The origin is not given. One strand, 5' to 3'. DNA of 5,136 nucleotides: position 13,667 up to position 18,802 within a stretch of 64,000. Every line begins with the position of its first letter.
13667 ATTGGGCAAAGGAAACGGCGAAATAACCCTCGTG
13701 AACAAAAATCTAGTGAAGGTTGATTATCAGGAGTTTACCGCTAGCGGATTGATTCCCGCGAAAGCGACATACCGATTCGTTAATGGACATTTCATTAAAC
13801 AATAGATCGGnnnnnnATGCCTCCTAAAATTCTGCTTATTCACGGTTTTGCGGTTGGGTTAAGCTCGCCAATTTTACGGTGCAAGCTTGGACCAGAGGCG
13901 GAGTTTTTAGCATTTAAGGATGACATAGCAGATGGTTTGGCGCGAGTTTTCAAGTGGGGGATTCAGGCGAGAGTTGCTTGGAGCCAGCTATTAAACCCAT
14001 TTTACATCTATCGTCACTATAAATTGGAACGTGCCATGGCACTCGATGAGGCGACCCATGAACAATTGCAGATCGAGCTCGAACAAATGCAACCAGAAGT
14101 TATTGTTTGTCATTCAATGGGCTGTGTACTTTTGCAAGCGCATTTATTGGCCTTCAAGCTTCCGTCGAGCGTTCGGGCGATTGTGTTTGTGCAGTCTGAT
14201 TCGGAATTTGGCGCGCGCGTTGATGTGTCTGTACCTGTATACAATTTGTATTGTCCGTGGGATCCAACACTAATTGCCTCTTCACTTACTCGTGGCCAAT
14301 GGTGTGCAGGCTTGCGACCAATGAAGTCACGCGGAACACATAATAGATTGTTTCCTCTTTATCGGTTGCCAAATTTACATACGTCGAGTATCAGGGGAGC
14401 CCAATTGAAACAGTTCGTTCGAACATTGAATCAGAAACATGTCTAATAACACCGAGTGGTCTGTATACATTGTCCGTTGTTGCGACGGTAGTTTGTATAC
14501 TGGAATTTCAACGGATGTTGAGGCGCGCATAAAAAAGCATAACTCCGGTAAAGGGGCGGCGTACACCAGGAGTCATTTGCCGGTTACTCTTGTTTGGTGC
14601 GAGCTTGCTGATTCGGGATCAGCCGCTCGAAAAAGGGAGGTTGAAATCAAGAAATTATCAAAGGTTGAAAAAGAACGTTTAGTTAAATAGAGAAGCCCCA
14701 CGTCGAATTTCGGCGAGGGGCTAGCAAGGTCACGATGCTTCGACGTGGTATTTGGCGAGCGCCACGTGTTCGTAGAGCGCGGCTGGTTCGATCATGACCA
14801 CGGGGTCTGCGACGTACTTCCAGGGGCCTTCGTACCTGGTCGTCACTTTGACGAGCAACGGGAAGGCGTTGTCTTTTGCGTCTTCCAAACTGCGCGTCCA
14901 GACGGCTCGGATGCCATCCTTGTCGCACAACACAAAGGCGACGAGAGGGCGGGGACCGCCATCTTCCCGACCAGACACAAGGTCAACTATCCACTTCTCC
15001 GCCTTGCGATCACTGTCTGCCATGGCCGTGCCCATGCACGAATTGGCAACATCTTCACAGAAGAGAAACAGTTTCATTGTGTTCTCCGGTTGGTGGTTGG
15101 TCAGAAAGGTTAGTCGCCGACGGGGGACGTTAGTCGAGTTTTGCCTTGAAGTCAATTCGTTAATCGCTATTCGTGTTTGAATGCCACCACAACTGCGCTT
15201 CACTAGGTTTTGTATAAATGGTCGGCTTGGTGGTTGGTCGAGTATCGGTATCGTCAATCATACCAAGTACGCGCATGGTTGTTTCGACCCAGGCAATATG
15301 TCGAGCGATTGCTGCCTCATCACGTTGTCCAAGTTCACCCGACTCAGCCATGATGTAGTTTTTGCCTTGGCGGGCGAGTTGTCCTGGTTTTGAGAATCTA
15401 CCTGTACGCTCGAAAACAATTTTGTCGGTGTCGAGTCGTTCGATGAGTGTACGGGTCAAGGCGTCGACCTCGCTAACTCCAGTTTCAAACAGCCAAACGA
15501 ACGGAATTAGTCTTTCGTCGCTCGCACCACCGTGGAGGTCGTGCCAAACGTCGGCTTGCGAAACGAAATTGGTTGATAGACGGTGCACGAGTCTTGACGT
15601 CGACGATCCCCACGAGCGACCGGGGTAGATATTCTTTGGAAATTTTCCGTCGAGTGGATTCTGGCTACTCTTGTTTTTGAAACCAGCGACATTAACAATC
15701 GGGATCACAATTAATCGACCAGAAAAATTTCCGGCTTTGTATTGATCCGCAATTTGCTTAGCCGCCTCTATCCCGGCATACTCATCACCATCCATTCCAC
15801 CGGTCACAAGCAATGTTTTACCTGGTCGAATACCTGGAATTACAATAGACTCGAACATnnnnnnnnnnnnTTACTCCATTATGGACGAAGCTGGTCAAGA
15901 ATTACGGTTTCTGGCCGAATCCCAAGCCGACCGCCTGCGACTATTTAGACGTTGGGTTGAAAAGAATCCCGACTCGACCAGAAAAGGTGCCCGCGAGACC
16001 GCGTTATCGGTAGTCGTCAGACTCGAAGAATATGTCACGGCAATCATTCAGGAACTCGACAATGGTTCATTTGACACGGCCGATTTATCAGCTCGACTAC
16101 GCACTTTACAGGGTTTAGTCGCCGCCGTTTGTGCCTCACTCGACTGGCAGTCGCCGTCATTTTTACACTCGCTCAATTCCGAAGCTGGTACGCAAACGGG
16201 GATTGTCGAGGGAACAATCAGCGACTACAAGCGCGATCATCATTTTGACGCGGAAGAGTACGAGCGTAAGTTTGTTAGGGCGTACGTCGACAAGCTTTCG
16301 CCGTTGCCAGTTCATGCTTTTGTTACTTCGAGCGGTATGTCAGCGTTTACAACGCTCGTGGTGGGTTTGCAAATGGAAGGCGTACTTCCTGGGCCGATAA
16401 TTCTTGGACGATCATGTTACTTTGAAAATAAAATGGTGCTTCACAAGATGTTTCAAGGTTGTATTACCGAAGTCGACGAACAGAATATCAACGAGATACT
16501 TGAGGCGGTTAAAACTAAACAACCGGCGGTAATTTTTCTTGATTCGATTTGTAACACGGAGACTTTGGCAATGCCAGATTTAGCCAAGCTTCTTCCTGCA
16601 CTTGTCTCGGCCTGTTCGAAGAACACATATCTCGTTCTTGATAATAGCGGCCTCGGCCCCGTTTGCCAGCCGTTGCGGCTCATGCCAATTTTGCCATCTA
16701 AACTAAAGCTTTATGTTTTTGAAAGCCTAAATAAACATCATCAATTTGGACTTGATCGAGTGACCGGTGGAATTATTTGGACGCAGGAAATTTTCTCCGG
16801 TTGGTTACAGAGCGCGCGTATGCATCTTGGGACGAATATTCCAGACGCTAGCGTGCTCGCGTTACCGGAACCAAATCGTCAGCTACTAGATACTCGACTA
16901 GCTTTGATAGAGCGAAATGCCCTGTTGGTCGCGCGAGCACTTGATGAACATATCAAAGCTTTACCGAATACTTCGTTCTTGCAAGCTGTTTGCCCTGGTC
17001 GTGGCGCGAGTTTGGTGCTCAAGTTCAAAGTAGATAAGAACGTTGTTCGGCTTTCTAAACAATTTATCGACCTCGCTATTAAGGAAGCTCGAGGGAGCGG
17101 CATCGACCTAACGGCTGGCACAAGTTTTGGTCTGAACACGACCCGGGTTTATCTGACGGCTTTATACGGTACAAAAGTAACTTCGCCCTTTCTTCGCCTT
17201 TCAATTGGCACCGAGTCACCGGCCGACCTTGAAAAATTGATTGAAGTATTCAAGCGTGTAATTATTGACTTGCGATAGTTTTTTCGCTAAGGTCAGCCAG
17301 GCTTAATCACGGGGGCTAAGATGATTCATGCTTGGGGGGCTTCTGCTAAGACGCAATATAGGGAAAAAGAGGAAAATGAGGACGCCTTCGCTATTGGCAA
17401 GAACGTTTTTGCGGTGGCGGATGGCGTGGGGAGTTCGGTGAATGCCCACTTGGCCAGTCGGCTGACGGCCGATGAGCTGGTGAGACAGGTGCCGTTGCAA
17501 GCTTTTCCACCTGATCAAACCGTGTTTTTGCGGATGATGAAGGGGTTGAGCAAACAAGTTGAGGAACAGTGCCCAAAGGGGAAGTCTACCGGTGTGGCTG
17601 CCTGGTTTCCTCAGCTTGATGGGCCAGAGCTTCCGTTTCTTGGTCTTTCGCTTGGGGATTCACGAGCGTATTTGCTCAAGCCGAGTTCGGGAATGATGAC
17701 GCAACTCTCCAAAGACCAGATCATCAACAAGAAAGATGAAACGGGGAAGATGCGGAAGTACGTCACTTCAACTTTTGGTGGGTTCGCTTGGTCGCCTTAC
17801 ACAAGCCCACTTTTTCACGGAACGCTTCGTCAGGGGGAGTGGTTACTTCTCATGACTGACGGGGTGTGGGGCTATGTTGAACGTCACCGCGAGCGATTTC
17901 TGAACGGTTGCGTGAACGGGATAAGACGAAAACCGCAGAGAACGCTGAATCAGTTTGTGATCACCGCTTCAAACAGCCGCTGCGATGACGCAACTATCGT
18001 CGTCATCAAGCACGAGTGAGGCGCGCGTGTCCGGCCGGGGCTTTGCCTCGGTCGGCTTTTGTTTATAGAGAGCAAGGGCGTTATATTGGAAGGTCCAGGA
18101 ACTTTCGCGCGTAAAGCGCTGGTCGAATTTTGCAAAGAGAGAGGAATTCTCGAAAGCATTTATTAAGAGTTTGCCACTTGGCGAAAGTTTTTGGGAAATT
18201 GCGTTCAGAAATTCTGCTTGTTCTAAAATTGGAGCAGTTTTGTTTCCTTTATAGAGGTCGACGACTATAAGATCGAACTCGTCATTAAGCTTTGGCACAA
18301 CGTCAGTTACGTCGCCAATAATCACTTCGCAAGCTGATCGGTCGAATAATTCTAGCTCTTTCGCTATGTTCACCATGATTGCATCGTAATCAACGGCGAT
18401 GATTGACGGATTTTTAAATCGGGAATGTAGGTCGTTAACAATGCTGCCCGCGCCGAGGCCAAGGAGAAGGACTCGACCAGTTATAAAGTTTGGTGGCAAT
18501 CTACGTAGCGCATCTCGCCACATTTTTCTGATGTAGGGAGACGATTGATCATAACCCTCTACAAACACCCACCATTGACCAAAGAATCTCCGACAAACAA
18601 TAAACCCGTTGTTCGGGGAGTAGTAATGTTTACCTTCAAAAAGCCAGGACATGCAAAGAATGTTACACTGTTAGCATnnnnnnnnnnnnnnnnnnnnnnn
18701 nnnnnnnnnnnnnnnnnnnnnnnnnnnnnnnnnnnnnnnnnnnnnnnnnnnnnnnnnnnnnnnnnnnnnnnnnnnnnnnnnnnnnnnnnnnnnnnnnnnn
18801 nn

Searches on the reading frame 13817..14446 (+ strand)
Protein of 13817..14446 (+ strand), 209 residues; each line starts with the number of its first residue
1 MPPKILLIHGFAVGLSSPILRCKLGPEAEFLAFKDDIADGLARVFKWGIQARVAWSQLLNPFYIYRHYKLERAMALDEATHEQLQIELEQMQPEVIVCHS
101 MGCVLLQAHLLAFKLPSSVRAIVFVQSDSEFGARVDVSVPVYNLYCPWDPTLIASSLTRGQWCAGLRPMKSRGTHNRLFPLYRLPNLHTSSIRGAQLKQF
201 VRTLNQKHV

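Call 9: search_protein_families(library=pfam, proteins=[window:13817-14446:+], max_evalue=0.01)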
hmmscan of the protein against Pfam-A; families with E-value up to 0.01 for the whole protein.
window:13817-14446:+ (209 aa): 1 family
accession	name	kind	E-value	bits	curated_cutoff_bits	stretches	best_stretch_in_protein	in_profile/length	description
PF06821.19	Ser_hydrolase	-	0.00019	21.8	22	1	82-126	44-89/172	Serine hydrolase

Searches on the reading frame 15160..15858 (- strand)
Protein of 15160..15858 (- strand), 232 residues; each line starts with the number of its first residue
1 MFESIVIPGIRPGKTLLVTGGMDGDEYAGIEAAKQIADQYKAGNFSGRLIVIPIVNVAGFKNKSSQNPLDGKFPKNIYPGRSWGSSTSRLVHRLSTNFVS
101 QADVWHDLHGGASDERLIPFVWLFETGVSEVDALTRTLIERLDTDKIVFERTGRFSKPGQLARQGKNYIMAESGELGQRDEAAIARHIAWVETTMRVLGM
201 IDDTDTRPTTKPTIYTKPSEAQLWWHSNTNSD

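Call 9: search_protein_families(library=pfam, proteins=[window:15160-15858:-], max_evalue=0.01)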
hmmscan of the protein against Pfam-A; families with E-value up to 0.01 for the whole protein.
window:15160-15858:- (232 aa): 1 family
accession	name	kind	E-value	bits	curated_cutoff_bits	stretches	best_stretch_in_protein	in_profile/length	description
PF24827.1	AstE_AspA_cat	-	2.5e-18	66.7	25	1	12-196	1-190/192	Succinylglutamate desuccinylase/Aspartoacylase catalytic domain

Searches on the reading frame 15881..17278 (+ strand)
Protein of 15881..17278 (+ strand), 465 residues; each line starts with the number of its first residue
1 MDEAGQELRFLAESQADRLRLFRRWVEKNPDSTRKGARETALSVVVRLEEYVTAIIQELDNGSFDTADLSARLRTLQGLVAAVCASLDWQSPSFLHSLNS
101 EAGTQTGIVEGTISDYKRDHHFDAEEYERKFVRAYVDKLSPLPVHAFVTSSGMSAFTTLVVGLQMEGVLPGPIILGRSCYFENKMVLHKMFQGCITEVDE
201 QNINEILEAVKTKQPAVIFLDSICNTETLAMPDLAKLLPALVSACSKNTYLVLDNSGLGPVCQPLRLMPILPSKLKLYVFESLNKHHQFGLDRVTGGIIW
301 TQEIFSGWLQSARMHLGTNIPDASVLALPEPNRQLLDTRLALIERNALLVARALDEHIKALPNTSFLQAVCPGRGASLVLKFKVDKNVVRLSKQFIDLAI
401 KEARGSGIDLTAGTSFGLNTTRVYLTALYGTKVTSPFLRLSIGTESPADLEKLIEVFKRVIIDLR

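Call 9: search_protein_families(library=pfam, proteins=[window:15881-17278:+], max_evalue=0.01)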
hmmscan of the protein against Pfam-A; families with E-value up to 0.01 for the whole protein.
window:15881-17278:+ (465 aa): 1 family
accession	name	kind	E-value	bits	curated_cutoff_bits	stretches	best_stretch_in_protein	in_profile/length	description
PF01053.26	Cys_Met_Meta_PP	-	1.2e-09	37.7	27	1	144-359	68-271/381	Cys/Met metabolism PLP-dependent enzyme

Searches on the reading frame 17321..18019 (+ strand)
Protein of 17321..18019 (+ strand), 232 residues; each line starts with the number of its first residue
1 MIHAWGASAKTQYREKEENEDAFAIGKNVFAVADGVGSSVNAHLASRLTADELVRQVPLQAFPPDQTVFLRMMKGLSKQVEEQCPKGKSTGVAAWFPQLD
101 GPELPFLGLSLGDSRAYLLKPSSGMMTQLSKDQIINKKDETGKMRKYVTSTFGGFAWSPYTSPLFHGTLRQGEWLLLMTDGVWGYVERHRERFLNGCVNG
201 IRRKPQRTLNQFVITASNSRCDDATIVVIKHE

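Call 9: search_protein_families(library=pfam, proteins=[window:17321-18019:+], max_evalue=0.01)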
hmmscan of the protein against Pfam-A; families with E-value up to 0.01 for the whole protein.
window:17321-18019:+ (232 aa): 3 families
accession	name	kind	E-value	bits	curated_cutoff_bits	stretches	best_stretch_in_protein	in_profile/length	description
PF13672.11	PP2C_2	-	8.4e-09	35.7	24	1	12-193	5-184/209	Protein phosphatase 2C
PF07228.17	SpoIIE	-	0.00016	22.1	25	0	167-231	118-191/192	Stage II sporulation protein E (SpoIIE)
PF00481.26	PP2C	-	0.0008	19.6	20.3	0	25-141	32-148/255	Protein phosphatase 2C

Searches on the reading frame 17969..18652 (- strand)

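Call 9: search_protein_families(library=pfam, proteins=[window:17969-18652:-], max_evalue=0.01)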
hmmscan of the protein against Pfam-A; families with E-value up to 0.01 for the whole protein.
window:17969-18652:- (227 aa): 8 families
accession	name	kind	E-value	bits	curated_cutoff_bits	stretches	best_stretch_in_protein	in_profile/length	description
PF13649.12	Methyltransf_25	-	1e-07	32.9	27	1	61-160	1-97/97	Methyltransferase domain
PF08241.18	Methyltransf_11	-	7.6e-06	26.9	21.2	1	64-164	3-95/95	Methyltransferase domain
PF01564.23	Spermine_synth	-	3.1e-05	24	22.9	1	61-168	22-133/186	Spermine/spermidine synthase domain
PF05175.20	MTS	-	3.4e-05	24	23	1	50-180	25-154/170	Methyltransferase small domain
PF13489.12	Methyltransf_23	-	0.00037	20.7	27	1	42-182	6-131/164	Methyltransferase domain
PF05430.17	Methyltransf_30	-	0.0039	17.5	22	1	100-162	24-86/124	S-adenosyl-L-methionine-dependent methyltransferase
PF08242.18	Methyltransf_12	-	0.0078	17.3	30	0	64-160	3-96/98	Methyltransferase domain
PF12692.13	Methyltransf_17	-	0.009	16.4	27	0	56-161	27-129/160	S-adenosyl-L-methionine methyltransferase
